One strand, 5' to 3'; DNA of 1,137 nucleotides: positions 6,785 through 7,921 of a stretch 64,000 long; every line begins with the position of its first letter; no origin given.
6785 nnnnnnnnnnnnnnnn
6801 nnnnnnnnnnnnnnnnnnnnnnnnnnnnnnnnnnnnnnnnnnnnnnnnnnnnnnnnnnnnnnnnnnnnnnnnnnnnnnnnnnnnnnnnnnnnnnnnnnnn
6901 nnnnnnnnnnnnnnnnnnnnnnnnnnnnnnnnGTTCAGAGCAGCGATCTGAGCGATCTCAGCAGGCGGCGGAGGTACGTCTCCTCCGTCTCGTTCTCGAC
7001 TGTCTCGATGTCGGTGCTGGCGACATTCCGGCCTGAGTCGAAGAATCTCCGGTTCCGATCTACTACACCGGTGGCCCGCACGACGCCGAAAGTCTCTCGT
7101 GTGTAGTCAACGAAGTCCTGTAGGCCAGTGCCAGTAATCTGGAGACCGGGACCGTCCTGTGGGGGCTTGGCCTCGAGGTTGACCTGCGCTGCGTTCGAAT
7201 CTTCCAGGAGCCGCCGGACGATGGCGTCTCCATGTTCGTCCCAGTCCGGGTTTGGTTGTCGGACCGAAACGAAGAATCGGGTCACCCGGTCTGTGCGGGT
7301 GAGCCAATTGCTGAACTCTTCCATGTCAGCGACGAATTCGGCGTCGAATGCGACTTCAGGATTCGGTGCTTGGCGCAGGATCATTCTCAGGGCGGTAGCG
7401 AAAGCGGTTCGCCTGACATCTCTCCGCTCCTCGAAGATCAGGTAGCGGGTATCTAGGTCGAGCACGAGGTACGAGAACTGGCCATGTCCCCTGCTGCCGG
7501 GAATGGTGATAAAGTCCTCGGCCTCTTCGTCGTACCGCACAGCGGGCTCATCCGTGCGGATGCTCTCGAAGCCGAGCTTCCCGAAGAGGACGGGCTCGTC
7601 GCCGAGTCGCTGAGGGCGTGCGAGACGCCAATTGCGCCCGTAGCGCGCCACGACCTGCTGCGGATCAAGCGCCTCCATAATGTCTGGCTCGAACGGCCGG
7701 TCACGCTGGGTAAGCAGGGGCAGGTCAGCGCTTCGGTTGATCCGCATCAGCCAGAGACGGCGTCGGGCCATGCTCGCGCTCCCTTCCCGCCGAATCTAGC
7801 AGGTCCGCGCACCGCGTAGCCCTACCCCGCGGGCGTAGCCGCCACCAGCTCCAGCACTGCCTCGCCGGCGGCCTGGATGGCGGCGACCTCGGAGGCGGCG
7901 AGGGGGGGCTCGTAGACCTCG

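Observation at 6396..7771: Low-GC islet encoding a cytosolic 278-aa protein plus a 4-TM membrane protein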

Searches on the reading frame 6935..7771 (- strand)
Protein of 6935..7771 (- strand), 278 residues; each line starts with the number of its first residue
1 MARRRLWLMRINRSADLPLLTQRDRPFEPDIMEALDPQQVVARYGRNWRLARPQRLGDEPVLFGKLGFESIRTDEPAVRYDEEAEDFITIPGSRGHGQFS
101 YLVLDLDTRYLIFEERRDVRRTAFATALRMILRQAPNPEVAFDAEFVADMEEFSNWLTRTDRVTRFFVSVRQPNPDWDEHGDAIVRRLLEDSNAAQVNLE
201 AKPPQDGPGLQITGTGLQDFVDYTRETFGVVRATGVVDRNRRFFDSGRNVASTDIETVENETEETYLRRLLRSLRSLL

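Call 3: search_protein_families(library=pfam, proteins=[window:6935-7771:-], max_evalue=1)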
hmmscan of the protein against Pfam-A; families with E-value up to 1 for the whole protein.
window:6935-7771:- (278 aa): 0 families

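Call 4: search_protein_families(library=padloc, proteins=[window:6935-7771:-], max_evalue=1)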
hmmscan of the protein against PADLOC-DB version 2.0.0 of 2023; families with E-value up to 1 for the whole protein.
window:6935-7771:- (278 aa): 1 family
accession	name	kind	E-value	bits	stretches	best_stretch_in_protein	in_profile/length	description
PDLC00578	JetC3|JetC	-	0.0018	14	1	115-181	120-186/1451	DUF3584 domain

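Call 5: search_protein_families(library=ncbifam, proteins=[window:6935-7771:-], max_evalue=1)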
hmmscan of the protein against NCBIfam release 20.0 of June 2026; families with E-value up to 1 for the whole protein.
window:6935-7771:- (278 aa): 1 family
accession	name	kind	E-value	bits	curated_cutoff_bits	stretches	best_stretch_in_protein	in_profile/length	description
NF010892.0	PRK14299.1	equivalog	0.03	13.6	392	1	192-239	70-118/291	chaperone protein DnaJ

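Call 6: search_protein_families(library=phrogs, proteins=[window:6935-7771:-], max_evalue=1)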
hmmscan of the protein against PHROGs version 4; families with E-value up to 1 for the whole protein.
window:6935-7771:- (278 aa): 0 families

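Call 8: find_homologous_proteins(query=window:6935-7771:-, max_evalue=0.001)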
Query window:6935-7771:- (278 aa): 9 proteins with E <= 0.001 among 1895 candidates.
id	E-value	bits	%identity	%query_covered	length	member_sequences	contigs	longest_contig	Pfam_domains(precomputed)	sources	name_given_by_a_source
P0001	1.1e-180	617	100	100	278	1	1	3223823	PF15931.11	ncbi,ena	-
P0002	1.7e-121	423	68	100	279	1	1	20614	PF15931.11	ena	-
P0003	1.4e-108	380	63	97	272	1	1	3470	PF15931.11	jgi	jgi:hypothetical protein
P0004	3.3e-87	310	52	100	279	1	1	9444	PF15931.11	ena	-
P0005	7.0e-76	273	51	100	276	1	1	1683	PF15931.11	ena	-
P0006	6.0e-72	260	49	99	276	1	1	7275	PF15931.11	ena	-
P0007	6.7e-67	244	49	91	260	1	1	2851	PF15931.11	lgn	-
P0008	2.3e-64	235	46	91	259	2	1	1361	PF15931.11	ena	-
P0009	2.6e-29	120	34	91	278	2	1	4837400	PF15931.11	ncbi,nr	ncbi:hypothetical protein GKE82_21760 [Conexibacter sp. W3-3-2]|nr:hypothetical protein [Conexibacte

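Call 9: search_solved_structures(query=window:6935-7771:-, max_evalue=10)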
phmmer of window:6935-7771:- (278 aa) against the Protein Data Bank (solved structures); distinct sequences matched with E-value up to 10: 2.
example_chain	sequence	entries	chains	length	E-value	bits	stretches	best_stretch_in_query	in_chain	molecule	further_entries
4uzm_A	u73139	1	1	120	1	11.8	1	104-184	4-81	PUTATIVE MEMBRANE PROTEIN IGAA HOMOLOG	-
7wwh_A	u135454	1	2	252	1.6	11.2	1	174-216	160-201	Alpha/beta hydrolase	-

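Call 10: find_encoding_contigs(protein=P0002, flank=8000, max_places=3)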
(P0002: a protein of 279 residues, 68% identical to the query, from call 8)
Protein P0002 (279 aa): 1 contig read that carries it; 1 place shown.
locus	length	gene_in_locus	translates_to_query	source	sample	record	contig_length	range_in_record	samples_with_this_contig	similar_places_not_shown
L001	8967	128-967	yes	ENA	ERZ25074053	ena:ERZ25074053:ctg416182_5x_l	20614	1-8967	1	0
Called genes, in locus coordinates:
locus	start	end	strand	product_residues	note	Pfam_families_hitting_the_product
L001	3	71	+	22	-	?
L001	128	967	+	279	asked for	PF15931:DUF4747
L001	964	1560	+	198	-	-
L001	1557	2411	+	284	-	PF00206:Lyase_1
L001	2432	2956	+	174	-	PF00206:Lyase_1, PF10415:FumaraseC_C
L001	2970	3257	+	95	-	-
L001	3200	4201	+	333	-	PF01094:ANF_receptor, PF13458:Peripla_BP_6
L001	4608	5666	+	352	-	-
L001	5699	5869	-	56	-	-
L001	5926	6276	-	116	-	PF01127:Sdh_cyt (weak), PF02313:Fumarate_red_D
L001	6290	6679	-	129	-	PF02300:Fumarate_red_C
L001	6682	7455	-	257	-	PF13085:Fer2_3, PF13187:Fer4_9 (faint), PF13183:Fer4_8, PF13237:Fer4_10, PF12838:Fer4_7 (weak), PF13534:Fer4_17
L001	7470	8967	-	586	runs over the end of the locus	PF00890:FAD_binding_2, PF07992:Pyr_redox_2 (faint), PF02910:Succ_DH_flav_C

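Call 11: find_encoding_contigs(protein=P0009, flank=8000, max_places=3)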
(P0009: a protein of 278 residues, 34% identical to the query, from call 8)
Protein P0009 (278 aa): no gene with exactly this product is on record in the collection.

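Call 12: find_encoding_contigs(protein=P0004, flank=8000, max_places=3)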
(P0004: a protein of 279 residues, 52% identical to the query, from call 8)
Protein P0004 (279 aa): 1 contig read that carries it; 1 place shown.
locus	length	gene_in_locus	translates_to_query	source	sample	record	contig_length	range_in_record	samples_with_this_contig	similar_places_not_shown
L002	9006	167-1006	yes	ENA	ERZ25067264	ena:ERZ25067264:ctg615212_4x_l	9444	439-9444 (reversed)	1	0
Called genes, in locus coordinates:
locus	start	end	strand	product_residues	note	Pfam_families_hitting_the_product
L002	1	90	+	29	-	?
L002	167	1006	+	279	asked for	PF15931:DUF4747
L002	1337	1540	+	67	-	-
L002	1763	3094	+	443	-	PF00206:Lyase_1, PF10415:FumaraseC_C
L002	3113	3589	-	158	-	-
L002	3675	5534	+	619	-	-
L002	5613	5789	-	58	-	-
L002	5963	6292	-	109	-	PF02313:Fumarate_red_D, PF01127:Sdh_cyt (weak)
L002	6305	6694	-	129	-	PF02300:Fumarate_red_C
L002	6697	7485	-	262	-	PF13085:Fer2_3, PF13187:Fer4_9 (faint), PF13237:Fer4_10, PF12838:Fer4_7 (weak), PF13183:Fer4_8, PF13534:Fer4_17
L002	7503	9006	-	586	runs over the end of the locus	PF00890:FAD_binding_2, PF07992:Pyr_redox_2 (faint), PF02910:Succ_DH_flav_C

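Call 18: search_dna_similar(query=window:6935-7771:-, collection=phages, mode=protein, max_evalue=10, max_rows=30)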
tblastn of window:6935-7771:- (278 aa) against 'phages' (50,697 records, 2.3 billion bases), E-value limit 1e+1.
Records with a match: 1; places in all: 1; records where one place covers at least 80% of the query: 0.
Best place of each record, by identity: <60% 1.
By first word of the organism name: Salmonella 1.
By host as written in the record: Salmonella enterica subsp. enterica serovar Paratyphi A 1.
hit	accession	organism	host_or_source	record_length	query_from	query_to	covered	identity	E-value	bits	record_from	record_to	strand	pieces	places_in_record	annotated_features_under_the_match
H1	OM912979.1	Salmonella phage CF-SP1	Salmonella enterica subsp. enterica ...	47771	77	166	32%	24.8%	4e+0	35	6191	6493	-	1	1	hypothetical protein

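Call 25: search_protein_families(library=pfam, proteins=[P0002, P0004, P0009, P0006], max_evalue=10)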
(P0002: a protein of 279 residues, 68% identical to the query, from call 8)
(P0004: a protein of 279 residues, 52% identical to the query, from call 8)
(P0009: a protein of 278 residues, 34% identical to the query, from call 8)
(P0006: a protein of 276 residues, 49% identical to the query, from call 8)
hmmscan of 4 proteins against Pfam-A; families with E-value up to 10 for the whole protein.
P0002 (279 aa): 0 families

P0004 (279 aa): 0 families

P0009 (278 aa): 0 families

P0006 (276 aa): 0 families

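Call 34: predict_structure(alignment_id=A1)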
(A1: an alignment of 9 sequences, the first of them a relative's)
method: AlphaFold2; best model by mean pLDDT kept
length: 278 residues; sequences in the alignment: 9
mean_pLDDT: 83.7   pTM: 0.83
mean pLDDT of the five models: 83.7, 69.8, 64.7, 63.9, 57.8
residues with pLDDT >= 90: 110; 70-90: 129; 50-70: 35; < 50: 4
segments of 3 or more residues with pLDDT < 50: 178-180
pLDDT, mean of each block of 10 residues (from residue 1): 90 76 79 92 89 93 91 70 88 68 94 92 94 85 89 88 86 56 70 78 79 75 78 82 89 90 93 94
secondary structure, 60 per line:
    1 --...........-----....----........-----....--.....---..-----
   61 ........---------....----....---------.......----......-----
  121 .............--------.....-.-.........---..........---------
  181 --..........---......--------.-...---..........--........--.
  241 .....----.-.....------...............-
elements in order: E3-13 H19-22 H27-34 E40-43 E46-50 E61-68 E78-81 E86-89 E99-105 E110-115 H121-133 E142-146 H150-158 E162-171 H183-192 E196-201 H218-227 E230-237 E240-245 E252-256 H263-277

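Call 38: fold_search(model_id=the predicted structure, library=pdb)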
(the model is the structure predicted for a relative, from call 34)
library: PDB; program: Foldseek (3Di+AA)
matches with E <= 10: 654; with E <= 0.001: 0
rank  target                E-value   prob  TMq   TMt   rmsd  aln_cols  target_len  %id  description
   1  8twq_B                1.0e-03  0.99  0.35  0.35  13.9       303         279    9  Structure of bacteriophage lambda RexA protein (released 2024-04-17)
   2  2owl_A                1.3e-03  0.90  0.29  0.28  15.3       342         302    8  Crystal structure of E. coli RdgC (released 2007-03-20)
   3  6qld_N                1.9e-03  0.82  0.25  0.19  18.7       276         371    8  Structure of inner kinetochore CCAN-Cenp-A complex (released 2019-10-02)
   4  8twq_A                2.0e-03  0.92  0.31  0.31  13.3       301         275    8  Structure of bacteriophage lambda RexA protein (released 2024-04-17)
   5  2owl_B                2.2e-03  0.85  0.31  0.29  16.3       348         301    7  Crystal structure of E. coli RdgC (released 2007-03-20)
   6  2owy_A                3.9e-03  0.77  0.31  0.28  15.9       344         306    8  The recombination-associated protein RdgC adopts a novel toroidal architecture for DNA binding (released 2007-11-20)
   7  8ow1_N                4.4e-03  0.98  0.25  0.19   6.8       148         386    8  Cryo-EM structure of the yeast Inner kinetochore bound to a CENP-A nucleosome. (released 2023-08-09)
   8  8ow1_NN               4.4e-03  0.63  0.26  0.20  17.5       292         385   12  Cryo-EM structure of the yeast Inner kinetochore bound to a CENP-A nucleosome. (released 2023-08-09)
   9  7pkn_N                6.7e-03  0.44  0.22  0.20  17.5       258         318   10  Structure of the human CCAN deltaCT complex (released 2022-04-27)
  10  4ra0_A                1.4e-02  0.05  0.10  0.08  23.8       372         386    9  An engineered Axl 'decoy receptor' effectively silences the Gas6-Axl signaling axis (released 2014-09-24)
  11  6eqt_A                1.6e-02  0.84  0.19  0.25   9.1       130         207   13  CRYSTAL STRUCTURE OF THE HUMAN KINETOCHORE PROTEIN CENP-N (released 2018-01-17)
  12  5vxz_A                1.9e-02  0.04  0.10  0.08  24.4       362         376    9  High-affinity AXL decoy receptor (released 2017-06-21)
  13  7qoo_L                2.2e-02  0.21  0.21  0.20  16.1       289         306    8  Structure of the human inner kinetochore CCAN complex (released 2022-06-08)
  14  7qoo_N                2.8e-02  0.44  0.23  0.20  15.9       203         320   10  Structure of the human inner kinetochore CCAN complex (released 2022-06-08)
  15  2c5d_A                3.5e-02  0.04  0.10  0.08  24.1       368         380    9  Structure of a minimal Gas6-Axl complex (released 2005-12-19)
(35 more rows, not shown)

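Call 50: search_protein_representatives(alignment_id=A1)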
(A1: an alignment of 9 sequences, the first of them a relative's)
Query: 9 sequences, 279 profile positions. Proteins with E-value up to 0.001 (for the whole library): 628; up to 1e-10: 326; up to 1e-30: 71. The best 150 are listed.
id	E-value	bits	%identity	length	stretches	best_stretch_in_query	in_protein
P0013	4.9e-113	393.1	-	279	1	1-278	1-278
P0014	4.9e-90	317.7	-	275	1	1-276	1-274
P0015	1.5e-87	309.6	-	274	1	1-276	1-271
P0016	1.4e-81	290.0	-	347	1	1-278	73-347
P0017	1.4e-80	286.7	-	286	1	4-278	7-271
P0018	4.2e-76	272.0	-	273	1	1-278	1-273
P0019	8.3e-72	257.9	-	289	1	4-278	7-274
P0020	8.9e-72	257.8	-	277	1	1-276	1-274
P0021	1.8e-70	253.5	-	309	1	14-276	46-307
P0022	1.1e-69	250.9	-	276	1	1-277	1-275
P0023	4.5e-69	248.9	-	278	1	4-278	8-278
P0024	4.0e-67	242.5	-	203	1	26-211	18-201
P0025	3.5e-64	232.9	-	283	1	3-273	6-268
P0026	9.8e-64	231.4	-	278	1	3-275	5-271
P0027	3.2e-62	226.4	-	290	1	5-274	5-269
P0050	6.1e-50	186.2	-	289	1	3-277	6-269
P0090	1.6e-28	115.9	-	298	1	33-262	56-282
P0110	6.4e-25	104.1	-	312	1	43-256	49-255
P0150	7.0e-21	90.8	-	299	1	9-250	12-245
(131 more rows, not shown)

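Call 52: search_protein_families(library=pfam, alignment_id=A2, max_evalue=0.01)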
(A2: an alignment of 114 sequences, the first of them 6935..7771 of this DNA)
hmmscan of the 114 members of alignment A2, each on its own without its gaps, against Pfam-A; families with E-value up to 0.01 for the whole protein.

A. member 1, window:6935-7771:- (278 aa): 0 families

B. families by the number of members that match (of 114 scanned): 3 families
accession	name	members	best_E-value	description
PF15931.10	DUF4747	10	4.1e-07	Domain of unknown function (DUF4747)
PF07336.16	ABATE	1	0.00067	Putative stress-induced transcription regulator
PF20486.3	DUF6725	1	0.0039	Family of unknown function (DUF6725)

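Call 53: search_solved_structures(query=A2, max_evalue=10, show_alignments=2)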
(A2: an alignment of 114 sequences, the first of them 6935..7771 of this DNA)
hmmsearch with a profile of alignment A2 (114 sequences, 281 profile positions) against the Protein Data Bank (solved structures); distinct sequences matched with E-value up to 10: 1.
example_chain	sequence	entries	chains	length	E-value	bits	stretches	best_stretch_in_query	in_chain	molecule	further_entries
6jwp_C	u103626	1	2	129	0.04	16.4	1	177-248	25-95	Protein MEH1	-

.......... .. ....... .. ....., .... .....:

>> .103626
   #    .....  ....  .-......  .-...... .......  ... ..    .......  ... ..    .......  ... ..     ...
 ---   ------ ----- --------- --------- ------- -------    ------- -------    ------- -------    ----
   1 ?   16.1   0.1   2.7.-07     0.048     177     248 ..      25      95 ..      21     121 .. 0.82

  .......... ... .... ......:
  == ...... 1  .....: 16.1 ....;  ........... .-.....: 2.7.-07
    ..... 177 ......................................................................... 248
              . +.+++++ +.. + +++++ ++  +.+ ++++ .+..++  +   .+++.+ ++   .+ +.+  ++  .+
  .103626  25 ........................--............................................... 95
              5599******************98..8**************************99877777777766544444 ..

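Call 59: find_related_loci(query=A1, collection=genome_contigs, flank=8000)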
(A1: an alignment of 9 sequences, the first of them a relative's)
Query A1 (278 aa) in genome_contigs; peptide patterns used: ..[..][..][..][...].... (x = any residue, [..] = any of these).
8 stretches matched a pattern; 1 encode a relative of the query (tblastn E <= 1e-3); 1 distinct loci.
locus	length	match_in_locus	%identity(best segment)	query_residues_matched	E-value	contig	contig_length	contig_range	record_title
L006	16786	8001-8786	34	1-270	3e-35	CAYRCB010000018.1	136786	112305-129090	MAG TPA_asm: uncultured Solirubrobacteraceae bacterium isolate binchicken_co179_10 genome assembly, contig: NODE_583_len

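Call 65: find_encoding_contigs(protein=P0001, flank=10000, max_places=2)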
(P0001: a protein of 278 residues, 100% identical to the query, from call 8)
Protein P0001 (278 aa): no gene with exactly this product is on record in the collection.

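Call 66: find_encoding_contigs(protein=P0003, flank=5000, max_places=2)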
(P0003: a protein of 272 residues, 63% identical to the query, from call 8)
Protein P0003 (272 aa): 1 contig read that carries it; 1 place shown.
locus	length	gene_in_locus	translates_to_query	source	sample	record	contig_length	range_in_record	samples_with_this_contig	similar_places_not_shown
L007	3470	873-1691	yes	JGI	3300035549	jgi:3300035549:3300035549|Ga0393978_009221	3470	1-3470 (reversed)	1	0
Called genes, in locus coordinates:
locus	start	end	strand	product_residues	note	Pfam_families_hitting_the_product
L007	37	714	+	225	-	PF00056:Ldh_1_N, PF02866:Ldh_1_C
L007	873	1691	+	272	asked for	PF15931:DUF4747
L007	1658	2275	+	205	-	-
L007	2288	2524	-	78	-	-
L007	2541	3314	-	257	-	PF27126:NmeDI_C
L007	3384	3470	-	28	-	?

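Call 67: find_encoding_contigs(protein=P0006, flank=8000, max_places=2)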
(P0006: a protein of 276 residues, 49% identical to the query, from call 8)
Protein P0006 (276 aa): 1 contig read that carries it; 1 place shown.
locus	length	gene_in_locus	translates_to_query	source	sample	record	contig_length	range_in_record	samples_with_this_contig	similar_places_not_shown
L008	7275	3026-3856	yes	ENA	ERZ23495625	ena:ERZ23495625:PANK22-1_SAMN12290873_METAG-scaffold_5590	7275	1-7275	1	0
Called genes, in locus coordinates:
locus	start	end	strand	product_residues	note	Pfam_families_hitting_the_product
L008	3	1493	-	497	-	?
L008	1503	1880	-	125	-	PF00903:Glyoxalase (faint)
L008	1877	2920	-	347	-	-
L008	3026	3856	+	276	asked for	PF15931:DUF4747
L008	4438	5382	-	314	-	-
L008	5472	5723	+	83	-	PF01037:AsnC_trans_reg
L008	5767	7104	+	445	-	PF03453:MoeA_N, PF00994:MoCF_biosynth, PF03454:MoeA_C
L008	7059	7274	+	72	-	?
